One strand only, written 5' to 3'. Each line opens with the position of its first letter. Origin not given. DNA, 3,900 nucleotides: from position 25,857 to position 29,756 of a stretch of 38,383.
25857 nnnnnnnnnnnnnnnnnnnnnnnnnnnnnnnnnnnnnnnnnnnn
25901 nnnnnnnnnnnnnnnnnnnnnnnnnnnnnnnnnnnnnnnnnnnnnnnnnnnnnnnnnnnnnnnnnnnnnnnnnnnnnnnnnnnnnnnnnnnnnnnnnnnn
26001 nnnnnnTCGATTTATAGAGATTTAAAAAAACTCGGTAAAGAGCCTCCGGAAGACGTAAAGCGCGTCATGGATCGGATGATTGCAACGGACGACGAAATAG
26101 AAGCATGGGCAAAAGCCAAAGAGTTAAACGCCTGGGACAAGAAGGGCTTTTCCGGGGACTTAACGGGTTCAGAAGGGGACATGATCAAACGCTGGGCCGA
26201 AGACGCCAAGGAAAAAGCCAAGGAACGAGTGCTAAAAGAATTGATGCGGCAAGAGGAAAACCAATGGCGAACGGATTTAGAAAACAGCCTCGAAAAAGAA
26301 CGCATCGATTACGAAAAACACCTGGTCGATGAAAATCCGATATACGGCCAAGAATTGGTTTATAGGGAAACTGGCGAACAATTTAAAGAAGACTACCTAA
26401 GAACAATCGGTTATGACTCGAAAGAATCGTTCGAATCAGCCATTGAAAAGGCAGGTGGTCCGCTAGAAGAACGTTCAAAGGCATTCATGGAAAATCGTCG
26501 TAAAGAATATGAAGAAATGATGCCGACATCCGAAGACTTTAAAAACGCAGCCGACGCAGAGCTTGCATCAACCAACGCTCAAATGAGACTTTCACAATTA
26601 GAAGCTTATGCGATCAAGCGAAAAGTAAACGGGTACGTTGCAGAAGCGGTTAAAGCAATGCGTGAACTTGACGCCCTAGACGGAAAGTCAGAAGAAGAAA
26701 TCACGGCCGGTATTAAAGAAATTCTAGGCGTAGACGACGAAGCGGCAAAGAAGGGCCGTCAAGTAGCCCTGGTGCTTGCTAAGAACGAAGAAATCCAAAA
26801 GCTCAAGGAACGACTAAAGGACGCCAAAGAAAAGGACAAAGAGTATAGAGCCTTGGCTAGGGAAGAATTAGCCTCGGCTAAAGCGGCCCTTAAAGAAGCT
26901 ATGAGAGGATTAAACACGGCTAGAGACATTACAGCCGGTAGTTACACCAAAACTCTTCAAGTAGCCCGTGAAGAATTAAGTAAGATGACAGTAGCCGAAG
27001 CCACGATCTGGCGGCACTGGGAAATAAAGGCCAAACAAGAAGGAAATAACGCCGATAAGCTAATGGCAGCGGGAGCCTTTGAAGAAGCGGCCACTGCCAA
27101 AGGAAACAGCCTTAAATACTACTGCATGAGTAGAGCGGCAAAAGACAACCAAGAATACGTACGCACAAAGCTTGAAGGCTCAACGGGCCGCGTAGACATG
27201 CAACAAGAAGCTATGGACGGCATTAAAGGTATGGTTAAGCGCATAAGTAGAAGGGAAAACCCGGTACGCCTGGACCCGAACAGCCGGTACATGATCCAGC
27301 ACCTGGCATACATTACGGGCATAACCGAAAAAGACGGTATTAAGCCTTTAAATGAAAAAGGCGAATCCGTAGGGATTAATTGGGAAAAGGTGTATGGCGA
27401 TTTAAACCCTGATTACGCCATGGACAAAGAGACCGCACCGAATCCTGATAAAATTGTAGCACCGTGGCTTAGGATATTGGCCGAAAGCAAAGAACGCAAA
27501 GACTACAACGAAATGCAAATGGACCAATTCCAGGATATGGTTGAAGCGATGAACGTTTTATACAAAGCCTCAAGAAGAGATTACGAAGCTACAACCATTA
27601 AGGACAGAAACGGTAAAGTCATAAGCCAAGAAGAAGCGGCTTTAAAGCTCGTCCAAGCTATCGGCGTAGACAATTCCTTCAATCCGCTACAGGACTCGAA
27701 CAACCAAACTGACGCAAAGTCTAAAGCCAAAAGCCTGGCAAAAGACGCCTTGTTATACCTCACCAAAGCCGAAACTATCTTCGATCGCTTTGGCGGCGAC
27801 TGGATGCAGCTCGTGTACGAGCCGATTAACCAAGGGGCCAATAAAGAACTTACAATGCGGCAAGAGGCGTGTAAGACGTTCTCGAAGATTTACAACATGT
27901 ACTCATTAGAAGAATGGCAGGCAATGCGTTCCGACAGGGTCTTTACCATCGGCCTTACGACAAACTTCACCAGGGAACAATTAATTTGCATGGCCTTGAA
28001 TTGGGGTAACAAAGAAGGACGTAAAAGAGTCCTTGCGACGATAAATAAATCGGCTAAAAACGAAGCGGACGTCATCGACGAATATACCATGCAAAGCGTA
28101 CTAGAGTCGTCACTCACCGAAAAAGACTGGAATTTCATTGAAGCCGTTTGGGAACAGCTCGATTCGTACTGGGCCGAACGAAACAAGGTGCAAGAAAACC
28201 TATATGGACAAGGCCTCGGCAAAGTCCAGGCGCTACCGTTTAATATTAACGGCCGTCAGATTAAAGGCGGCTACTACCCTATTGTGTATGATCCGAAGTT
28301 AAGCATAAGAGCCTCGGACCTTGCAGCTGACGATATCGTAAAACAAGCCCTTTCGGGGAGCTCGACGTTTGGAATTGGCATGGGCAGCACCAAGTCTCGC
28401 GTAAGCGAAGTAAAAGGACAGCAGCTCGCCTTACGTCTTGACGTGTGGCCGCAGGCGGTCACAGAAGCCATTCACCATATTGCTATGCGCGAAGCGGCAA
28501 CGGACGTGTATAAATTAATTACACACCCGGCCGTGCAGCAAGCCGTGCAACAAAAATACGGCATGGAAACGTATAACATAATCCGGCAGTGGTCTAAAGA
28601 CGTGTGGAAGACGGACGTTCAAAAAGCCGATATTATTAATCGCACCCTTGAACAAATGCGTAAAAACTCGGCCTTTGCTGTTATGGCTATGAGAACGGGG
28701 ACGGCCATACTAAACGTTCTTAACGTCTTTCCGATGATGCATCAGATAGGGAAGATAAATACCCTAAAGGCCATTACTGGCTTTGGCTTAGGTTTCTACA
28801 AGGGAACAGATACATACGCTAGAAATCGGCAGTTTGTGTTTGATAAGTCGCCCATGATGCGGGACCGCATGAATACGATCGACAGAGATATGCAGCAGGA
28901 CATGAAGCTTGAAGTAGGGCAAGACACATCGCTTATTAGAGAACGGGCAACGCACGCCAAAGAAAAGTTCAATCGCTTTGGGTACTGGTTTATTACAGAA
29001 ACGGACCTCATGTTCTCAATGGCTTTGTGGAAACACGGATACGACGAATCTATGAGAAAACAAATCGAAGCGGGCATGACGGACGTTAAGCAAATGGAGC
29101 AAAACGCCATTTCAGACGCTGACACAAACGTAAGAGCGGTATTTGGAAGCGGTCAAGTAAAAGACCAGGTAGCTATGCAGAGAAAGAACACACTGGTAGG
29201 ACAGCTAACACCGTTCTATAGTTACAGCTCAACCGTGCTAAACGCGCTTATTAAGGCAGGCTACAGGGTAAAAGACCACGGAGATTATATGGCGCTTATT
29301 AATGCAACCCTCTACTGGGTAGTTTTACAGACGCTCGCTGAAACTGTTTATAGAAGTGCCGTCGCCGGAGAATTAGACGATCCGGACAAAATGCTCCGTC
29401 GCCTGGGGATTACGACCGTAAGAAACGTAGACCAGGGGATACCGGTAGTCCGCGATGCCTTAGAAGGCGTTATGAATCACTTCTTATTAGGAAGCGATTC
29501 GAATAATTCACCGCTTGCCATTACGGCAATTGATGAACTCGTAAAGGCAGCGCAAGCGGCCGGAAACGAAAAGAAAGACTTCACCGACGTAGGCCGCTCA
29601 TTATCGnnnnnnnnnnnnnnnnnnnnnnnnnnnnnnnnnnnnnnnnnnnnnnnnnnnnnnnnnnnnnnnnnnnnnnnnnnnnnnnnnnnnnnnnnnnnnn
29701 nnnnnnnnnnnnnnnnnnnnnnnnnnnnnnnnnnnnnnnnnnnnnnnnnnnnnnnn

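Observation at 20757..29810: A 3,017-aa giant ORF occupies the T7 gp16 position and makes up about 24% of the genome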

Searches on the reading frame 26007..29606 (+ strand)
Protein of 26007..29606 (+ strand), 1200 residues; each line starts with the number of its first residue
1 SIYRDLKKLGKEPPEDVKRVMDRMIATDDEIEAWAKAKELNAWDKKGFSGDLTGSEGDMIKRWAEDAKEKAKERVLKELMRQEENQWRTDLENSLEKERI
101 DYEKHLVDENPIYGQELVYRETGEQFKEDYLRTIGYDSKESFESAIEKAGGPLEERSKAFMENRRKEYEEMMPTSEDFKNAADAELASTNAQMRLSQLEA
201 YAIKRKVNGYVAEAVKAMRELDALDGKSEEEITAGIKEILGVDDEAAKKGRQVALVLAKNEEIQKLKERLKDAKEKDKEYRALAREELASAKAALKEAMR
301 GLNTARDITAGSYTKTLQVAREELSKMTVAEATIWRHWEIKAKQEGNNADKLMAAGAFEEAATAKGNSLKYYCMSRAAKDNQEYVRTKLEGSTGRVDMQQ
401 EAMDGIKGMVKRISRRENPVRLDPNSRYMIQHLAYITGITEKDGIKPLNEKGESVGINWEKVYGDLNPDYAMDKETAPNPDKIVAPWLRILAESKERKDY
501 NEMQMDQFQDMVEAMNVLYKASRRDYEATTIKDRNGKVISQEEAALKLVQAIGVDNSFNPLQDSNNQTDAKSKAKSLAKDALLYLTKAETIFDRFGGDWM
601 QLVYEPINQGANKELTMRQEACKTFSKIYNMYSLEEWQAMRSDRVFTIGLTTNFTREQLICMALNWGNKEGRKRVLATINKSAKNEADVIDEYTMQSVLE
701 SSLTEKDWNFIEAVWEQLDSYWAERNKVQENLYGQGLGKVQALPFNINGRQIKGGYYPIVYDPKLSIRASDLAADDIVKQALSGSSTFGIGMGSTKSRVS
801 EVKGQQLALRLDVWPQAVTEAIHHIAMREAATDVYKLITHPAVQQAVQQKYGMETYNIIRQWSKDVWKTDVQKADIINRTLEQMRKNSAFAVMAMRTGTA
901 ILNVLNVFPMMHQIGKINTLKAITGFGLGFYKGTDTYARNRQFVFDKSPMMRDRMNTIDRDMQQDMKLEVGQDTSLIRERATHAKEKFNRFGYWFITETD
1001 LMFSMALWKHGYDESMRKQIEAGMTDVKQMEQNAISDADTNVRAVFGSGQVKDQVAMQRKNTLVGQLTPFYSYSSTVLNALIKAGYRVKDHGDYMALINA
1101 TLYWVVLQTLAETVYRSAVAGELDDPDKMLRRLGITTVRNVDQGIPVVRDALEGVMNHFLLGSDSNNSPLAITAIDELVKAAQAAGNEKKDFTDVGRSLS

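Call 37: search_protein_representatives(protein=window:26007-29606:+)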
Query: 1200 residues. Proteins with E-value up to 0.001 (for the whole library): 5417; up to 1e-10: 4336; up to 1e-30: 1361. The best 150 are listed.
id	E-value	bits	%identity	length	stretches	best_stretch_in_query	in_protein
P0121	0.0e+00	2549.5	95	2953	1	1-1200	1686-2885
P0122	0.0e+00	1377.5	53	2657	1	1-1199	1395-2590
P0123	0.0e+00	1243.5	96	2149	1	1-600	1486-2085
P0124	0.0e+00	1230.5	48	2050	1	2-1199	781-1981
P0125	8.9e-223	758.9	38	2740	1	2-1200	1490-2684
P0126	6.0e-216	736.3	38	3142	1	2-1199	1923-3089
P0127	2.8e-215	734.0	36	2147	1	2-1199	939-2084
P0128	6.3e-213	726.2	61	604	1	662-1199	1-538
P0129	2.3e-205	701.2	36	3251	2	281-1198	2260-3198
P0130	6.4e-205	699.7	38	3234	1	2-1198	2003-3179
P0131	1.2e-204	698.8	36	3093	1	2-1199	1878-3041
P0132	1.8e-197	675.1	35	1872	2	260-1156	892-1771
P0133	3.2e-194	664.3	36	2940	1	2-1200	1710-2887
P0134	2.7e-190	651.3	35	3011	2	2-1178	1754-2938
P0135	6.3e-186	636.8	36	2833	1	11-1200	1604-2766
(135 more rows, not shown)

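Call 40: search_solved_structures(query=A2, max_evalue=10, show_alignments=4)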
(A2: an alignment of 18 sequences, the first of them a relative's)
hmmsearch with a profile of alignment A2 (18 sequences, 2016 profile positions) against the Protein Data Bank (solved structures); distinct sequences matched with E-value up to 10: 26.
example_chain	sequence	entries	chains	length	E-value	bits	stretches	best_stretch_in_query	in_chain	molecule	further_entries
3r2p_A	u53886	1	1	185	0.011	16.3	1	978-1104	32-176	Apolipoprotein A-I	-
3k2s_A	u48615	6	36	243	0.057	14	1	979-1121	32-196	Apolipoprotein A-I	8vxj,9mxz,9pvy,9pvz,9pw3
8kac_A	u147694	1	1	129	0.11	13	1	362-435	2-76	De novo design protein -NX1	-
4v6m_A0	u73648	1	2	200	0.15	12.6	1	991-1121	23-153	Apolipoprotein A-I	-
1av1_A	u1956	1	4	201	0.15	12.6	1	991-1121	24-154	APOLIPOPROTEIN A-I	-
6pts_A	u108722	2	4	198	0.26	11.8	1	991-1121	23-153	Apolipoprotein A-I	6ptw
2msc_A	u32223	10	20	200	0.27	11.7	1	991-1121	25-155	Apolipoprotein A-I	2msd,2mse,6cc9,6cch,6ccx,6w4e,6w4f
7kjr_C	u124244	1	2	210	0.32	11.5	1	995-1121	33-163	Apolipoprotein A-I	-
8eqs_C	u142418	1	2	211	0.33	11.4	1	995-1121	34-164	Apolipoprotein A-I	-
6h9l_A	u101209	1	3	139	0.43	11.1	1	1001-1097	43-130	Uncharacterized protein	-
6kfu_A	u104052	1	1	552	0.48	10.9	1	287-400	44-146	Mycosubtilin synthase subunit A,Mycosubtilin synthase subunit A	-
9dez_A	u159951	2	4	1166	0.59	10.6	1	941-1101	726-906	Spike glycoprotein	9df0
8i3e_A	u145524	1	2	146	0.7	10.4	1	965-1086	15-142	ELKS/Rab6-interacting/CAST family member 1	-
2crb_A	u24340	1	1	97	0.81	10.1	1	1121-1192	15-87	nuclear receptor binding factor 2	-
6bfu_A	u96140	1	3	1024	0.84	10.1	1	941-1099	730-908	Spike protein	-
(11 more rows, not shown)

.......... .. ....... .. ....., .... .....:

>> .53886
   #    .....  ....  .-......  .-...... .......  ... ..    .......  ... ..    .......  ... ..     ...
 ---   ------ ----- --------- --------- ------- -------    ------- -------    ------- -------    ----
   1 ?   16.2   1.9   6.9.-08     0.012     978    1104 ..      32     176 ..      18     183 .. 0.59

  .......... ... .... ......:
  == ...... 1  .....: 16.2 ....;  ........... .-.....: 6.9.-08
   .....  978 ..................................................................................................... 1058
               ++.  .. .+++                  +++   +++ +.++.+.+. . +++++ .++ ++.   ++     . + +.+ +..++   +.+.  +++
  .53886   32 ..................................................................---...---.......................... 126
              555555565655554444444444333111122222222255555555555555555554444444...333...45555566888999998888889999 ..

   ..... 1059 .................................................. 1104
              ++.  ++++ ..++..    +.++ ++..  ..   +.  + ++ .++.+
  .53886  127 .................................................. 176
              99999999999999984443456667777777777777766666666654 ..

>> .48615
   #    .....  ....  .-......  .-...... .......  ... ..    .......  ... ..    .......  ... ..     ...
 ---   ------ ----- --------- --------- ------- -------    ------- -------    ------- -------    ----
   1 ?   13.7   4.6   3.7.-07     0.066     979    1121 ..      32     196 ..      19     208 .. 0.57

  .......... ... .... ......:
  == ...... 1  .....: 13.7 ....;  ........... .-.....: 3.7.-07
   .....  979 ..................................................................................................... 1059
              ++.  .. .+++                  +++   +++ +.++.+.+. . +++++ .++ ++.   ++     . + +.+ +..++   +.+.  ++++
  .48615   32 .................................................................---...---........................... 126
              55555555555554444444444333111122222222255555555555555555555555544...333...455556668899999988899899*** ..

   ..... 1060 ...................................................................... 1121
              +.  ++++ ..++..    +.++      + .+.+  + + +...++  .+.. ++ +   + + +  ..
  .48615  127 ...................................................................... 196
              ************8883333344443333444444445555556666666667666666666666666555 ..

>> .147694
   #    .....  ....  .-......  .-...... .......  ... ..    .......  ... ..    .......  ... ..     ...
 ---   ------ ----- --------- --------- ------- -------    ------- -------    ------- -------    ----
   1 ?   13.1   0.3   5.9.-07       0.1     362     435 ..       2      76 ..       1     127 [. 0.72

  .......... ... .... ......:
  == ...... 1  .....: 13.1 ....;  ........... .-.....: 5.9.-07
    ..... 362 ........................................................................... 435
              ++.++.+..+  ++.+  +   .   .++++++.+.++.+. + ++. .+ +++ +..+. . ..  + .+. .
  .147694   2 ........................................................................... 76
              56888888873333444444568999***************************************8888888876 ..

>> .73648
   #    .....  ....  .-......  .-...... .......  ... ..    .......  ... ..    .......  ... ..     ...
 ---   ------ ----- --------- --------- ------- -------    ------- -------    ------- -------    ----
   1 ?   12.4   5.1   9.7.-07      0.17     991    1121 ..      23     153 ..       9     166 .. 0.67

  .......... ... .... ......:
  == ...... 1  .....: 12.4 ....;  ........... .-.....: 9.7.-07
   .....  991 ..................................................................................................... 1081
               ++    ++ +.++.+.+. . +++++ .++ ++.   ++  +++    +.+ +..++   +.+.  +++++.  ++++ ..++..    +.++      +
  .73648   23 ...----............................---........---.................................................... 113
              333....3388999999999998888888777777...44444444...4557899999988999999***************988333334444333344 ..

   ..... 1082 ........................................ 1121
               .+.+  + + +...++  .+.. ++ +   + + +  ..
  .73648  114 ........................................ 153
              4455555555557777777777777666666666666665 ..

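Call 42: search_protein_families(library=pfam, alignment_id=A3, max_evalue=0.001)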
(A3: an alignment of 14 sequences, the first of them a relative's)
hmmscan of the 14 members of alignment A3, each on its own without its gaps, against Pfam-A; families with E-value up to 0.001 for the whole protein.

A. member 1, P0126 (3142 aa): 3 families
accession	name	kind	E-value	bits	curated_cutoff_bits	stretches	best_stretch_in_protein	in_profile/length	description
PF18838.6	LPD23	-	1.1e-18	67.2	27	1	925-975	2-52/58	Large polyvalent protein associated domain 23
PF18760.7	ART-PolyVal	-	1.5e-06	29.5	31.2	1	1485-1544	10-63/140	ADP-Ribosyltransferase in polyvalent proteins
PF06114.19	Peptidase_M78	-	0.00053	20.2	22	0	1011-1120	5-104/123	IrrE N-terminal-like domain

B. families by the number of members that match (of 14 scanned): 9 families
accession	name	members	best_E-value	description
PF18838.6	LPD23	11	2.4e-29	Large polyvalent protein associated domain 23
PF18760.7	ART-PolyVal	8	2.1e-22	ADP-Ribosyltransferase in polyvalent proteins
PF18814.6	PBECR5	7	3e-36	phage-Barnase-EndoU-ColicinE5/D-RelE like nuclease5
PF18798.6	LPD3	3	1.1e-16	Large polyvalent protein-associated domain 3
PF18819.6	MuF_C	2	6e-18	Phage MuF-C-terminal domain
PF04002.20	RadC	1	7.1e-12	RadC-like JAB domain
PF20573.4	DUF6782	1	6.7e-06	Putative metallopeptidase family (DUF6782)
PF01863.23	YgjP-like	1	9.9e-05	YgjP-like, metallopeptidase domain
PF06114.19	Peptidase_M78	1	0.00053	IrrE N-terminal-like domain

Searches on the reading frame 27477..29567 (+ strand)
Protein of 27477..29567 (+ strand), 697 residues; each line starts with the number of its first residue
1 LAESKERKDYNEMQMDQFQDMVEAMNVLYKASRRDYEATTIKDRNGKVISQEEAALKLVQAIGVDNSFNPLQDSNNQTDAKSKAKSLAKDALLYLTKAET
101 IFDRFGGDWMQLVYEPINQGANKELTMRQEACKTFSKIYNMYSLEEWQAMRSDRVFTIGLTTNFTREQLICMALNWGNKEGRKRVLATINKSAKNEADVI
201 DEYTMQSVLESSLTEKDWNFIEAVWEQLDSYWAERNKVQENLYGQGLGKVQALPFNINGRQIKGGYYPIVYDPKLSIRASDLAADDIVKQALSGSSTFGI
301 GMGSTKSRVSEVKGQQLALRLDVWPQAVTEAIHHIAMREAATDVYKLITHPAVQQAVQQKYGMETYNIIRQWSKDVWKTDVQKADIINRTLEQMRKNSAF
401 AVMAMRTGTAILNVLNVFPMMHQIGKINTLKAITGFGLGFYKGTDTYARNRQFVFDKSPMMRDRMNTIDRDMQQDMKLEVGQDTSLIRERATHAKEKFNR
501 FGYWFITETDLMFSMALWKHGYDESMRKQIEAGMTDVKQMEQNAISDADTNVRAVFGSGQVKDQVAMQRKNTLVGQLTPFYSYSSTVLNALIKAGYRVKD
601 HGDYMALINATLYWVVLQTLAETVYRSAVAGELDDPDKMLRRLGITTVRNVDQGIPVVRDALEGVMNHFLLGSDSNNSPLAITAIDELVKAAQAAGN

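Call 72: find_related_loci(query=window:27477-29567:+, collection=genome_contigs, flank=10000)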
Query window:27477-29567:+ (697 aa) in genome_contigs; peptide patterns used: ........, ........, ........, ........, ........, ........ (x = any residue, [..] = any of these).
14 stretches matched a pattern, but none encodes a relative of the query by tblastn (E <= 1e-3).
